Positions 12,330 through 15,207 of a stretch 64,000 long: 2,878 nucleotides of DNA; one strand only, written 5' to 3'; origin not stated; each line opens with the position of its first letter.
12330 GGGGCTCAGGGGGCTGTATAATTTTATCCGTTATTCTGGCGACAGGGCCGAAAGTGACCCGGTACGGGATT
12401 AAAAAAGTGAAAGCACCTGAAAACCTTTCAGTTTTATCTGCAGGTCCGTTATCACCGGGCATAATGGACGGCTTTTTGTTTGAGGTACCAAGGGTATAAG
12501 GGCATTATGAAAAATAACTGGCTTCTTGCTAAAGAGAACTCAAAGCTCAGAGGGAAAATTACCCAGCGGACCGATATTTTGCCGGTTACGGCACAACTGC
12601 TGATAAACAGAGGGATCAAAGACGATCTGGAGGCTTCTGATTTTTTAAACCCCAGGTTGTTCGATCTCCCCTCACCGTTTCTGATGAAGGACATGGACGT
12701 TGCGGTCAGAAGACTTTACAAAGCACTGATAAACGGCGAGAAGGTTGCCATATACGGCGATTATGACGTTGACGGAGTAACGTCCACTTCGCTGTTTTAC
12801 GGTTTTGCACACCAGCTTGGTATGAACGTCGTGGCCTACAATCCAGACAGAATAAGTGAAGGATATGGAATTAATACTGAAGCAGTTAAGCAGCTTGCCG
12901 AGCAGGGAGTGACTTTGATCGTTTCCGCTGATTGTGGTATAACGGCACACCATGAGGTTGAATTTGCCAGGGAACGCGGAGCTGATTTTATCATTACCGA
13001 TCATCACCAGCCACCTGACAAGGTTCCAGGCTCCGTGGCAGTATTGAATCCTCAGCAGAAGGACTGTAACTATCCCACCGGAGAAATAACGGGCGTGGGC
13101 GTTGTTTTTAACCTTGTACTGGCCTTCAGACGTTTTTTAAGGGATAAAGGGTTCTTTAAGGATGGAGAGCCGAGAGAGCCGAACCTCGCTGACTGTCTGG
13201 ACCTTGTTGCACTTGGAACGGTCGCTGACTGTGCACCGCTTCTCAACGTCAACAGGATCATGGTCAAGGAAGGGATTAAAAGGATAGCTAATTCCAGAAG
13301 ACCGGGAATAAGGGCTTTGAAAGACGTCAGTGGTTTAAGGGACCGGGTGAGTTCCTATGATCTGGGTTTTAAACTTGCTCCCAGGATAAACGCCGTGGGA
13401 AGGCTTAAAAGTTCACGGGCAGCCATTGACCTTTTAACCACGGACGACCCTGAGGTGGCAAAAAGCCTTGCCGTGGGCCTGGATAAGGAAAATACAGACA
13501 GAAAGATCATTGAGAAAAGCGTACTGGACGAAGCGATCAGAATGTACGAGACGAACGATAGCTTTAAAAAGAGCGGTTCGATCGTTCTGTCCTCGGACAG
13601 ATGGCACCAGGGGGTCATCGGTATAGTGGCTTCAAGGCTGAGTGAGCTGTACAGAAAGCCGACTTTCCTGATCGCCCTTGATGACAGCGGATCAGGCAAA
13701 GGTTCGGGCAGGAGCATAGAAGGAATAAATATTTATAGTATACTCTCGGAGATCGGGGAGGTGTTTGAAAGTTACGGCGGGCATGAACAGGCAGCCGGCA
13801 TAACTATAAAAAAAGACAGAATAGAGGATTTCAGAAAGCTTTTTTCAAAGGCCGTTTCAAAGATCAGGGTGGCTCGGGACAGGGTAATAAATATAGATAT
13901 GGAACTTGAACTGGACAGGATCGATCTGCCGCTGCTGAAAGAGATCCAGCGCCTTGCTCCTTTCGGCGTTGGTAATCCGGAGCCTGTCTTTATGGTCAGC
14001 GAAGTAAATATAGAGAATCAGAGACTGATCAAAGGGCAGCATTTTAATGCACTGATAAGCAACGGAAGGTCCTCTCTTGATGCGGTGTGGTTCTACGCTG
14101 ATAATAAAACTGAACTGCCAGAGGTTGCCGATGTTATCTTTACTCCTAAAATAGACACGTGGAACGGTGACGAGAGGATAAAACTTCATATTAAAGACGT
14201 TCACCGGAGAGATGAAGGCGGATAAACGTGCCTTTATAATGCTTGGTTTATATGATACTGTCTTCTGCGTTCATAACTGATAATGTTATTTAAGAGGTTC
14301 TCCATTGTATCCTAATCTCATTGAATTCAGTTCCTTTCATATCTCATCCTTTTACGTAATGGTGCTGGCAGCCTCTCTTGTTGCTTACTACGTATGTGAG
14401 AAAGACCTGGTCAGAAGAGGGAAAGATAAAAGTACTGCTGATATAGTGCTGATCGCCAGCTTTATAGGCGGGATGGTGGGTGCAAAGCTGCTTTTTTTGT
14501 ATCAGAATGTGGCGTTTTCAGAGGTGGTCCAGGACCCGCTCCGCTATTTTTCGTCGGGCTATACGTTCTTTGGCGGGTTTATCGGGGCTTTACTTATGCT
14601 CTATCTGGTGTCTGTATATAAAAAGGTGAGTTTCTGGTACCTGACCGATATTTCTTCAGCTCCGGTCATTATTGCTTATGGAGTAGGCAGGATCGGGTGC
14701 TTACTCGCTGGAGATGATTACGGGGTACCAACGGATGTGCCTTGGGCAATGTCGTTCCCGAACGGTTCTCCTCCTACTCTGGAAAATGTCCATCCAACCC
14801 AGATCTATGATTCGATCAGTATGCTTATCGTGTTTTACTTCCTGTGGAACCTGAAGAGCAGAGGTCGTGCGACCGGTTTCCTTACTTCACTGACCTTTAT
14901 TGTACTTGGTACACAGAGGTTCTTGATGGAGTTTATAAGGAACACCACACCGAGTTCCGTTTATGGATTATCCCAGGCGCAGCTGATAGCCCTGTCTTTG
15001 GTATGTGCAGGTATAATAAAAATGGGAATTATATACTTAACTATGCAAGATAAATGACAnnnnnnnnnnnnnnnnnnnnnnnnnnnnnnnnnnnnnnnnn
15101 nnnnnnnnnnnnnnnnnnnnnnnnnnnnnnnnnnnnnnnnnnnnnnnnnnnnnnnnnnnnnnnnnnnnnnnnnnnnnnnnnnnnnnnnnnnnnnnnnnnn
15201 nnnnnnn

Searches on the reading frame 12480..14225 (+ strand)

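Call 52: search_protein_families(library=pfam, proteins=[window:12480-14225:+], max_evalue=0.001)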
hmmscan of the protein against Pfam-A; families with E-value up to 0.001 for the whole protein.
window:12480-14225:+ (581 aa): 3 families
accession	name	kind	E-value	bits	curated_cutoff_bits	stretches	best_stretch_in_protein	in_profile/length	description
PF17768.7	RecJ_OB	-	1.7e-26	92.8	27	1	472-573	1-107/107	RecJ OB domain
PF01368.27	DHH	-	1.6e-23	83.8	28.1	1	88-247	1-125/125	DHH family, N-terminal domain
PF02272.25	DHHA1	-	3.4e-17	63.2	25.9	1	369-460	6-101/102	DHHA1 domain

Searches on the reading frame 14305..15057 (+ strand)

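Call 52: search_protein_families(library=pfam, proteins=[window:14305-15057:+], max_evalue=0.001)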
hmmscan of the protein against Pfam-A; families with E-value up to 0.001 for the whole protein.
window:14305-15057:+ (250 aa): 1 family
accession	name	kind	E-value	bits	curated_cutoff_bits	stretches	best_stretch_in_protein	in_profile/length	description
PF01790.23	LGT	-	1.8e-44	152.3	24.9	1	3-239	1-237/240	Prolipoprotein diacylglyceryl transferase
